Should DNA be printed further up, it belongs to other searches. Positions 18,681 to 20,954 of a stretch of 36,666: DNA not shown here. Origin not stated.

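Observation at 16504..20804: A 4.3-kb fibre cassette is wedged between the large terminase and the portal gene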

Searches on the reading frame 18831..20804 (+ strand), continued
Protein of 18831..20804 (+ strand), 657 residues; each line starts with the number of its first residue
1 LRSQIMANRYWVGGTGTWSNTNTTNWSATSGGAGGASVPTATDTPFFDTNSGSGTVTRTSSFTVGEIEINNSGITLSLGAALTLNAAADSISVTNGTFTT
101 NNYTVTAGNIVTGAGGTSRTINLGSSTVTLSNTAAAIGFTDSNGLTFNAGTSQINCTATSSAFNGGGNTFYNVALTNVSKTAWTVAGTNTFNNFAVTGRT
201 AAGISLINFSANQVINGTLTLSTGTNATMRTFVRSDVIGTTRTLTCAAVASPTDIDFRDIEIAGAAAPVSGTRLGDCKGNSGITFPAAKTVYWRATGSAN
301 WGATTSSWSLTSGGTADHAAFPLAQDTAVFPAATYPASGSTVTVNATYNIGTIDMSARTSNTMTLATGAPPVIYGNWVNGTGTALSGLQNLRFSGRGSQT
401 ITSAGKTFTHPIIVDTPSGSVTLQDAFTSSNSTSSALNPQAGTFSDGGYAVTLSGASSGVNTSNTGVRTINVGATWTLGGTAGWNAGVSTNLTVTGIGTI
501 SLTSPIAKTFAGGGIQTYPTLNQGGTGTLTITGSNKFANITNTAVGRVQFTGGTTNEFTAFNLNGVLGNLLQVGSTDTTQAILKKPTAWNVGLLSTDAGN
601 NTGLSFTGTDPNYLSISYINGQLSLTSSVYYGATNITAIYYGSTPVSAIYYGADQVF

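Call 61: search_protein_families(library=pfam, proteins=[L031:19-1488:+, L031:2455-4080:+, L031:4080-8315:+, L031:8354-9835:+, L031:13718-15379:+, L087:15-2111:+, L087:3827-7150:+, L087:8729-9832:+, L087:12107-13153:+, L087:2108-2749:+], max_evalue=0.001)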
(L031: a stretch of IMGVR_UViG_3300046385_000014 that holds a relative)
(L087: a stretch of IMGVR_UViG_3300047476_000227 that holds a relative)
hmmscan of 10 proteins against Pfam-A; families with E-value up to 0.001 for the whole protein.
L031:19-1488:+ (489 aa): 1 family
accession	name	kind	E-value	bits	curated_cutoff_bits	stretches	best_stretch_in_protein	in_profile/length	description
PF25675.1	Phage_nozzle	-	4.4e-179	597.8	27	1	2-487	302-792/794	Bacteriophage nozzle protein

L031:2455-4080:+ (541 aa): 0 families

L031:4080-8315:+ (1411 aa): 0 families

L031:8354-9835:+ (493 aa): 2 families
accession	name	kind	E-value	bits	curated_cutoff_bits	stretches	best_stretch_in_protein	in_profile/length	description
PF03906.20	Phage_T7_tail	-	1.2e-34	119.7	25.2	1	4-146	3-149/157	Phage T7 tail fibre protein, N-terminal domain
PF01391.23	Collagen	-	3e-08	33.7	27.2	1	406-462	1-57/60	Collagen triple helix repeat (20 copies)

L031:13718-15379:+ (553 aa): 2 families
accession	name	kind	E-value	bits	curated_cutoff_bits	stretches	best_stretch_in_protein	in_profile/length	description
PF22530.2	Terminase-T7_RNaseH-like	-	8.3e-39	132.6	27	1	350-457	1-108/108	Terminase Bacteriophage T7, Ribonuclease H-like domain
PF03237.21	Terminase_6N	-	0.00017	21.7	22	1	52-168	6-120/215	Terminase large subunit, T4likevirus-type, N-terminal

L087:15-2111:+ (698 aa): 2 families
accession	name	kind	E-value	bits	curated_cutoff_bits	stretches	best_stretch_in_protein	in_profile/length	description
PF06791.18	TMP_2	-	1.5e-51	175.5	30.2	1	6-195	17-208/208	Prophage tail length tape measure protein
PF09718.15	Tape_meas_lam_C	-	4.6e-09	36.7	23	1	524-581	18-75/76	Lambda phage tail tape-measure protein (Tape_meas_lam_C)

L087:3827-7150:+ (1107 aa): 1 family
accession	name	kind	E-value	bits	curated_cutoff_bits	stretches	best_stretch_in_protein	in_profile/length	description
PF13550.12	Phage-tail_3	-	1.4e-05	25.4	23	1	323-461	27-163/164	Putative phage tail protein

L087:8729-9832:+ (367 aa): 1 family
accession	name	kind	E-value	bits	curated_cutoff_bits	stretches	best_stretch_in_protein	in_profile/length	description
PF01391.23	Collagen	-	5.6e-26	90.5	27.2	2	115-174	1-59/60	Collagen triple helix repeat (20 copies)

L087:12107-13153:+ (348 aa): 5 families
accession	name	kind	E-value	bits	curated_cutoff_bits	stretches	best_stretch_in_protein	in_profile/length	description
PF07719.23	TPR_2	-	5.8e-09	35.8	27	0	226-257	2-33/34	Tetratricopeptide repeat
PF13428.12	TPR_14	-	1.2e-07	32.1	23.5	0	229-266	5-42/44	Tetratricopeptide repeat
PF00535.33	Glycos_transf_2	-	7.4e-07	29.7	23.3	1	8-102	5-105/168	Glycosyl transferase family 2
PF13181.12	TPR_8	-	5.9e-05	23.4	25.7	0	230-256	6-32/34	Tetratricopeptide repeat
PF13704.12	Glyco_tranf_2_4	-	0.00087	20.2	27.5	0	10-88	1-84/98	Glycosyl transferase family 2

L087:2108-2749:+ (213 aa): 0 families

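Call 87: search_protein_families(library=pfam, proteins=[L078:57-542:+, L078:543-1601:+, L078:2175-2876:+, L078:3103-4041:+, L078:4840-5547:+, L078:5863-6558:+, L078:12725-14902:+, L078:17091-19022:+, L078:19026-20417:+, L078:16568-17083:+], max_evalue=0.01)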
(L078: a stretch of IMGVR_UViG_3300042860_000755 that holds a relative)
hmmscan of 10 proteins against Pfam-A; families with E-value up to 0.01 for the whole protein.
L078:57-542:+ (161 aa): 0 families

L078:543-1601:+ (352 aa): 0 families

L078:2175-2876:+ (233 aa): 0 families

L078:3103-4041:+ (312 aa): 1 family
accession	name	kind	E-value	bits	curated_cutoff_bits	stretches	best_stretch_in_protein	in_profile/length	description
PF24175.2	SU10_adaptor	-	7e-07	30.3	27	1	20-112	8-87/194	SU10 adaptor protein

L078:4840-5547:+ (235 aa): 1 family
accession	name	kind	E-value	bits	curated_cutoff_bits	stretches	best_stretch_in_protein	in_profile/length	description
PF24175.2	SU10_adaptor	-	1e-21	78.7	27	1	1-213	1-182/194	SU10 adaptor protein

L078:5863-6558:+ (231 aa): 0 families

L078:12725-14902:+ (725 aa): 1 family
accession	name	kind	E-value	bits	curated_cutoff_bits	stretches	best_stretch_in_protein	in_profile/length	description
PF13884.11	Peptidase_S74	-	4e-12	46.7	22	1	622-678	1-57/58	Chaperone of endosialidase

L078:17091-19022:+ (643 aa): 0 families

L078:19026-20417:+ (463 aa): 0 families

L078:16568-17083:+ (171 aa): 1 family
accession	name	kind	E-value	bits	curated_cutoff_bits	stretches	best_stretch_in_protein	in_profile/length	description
PF00959.24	Phage_lysozyme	-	1.8e-33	115.9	22.3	1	13-165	2-125/125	Phage lysozyme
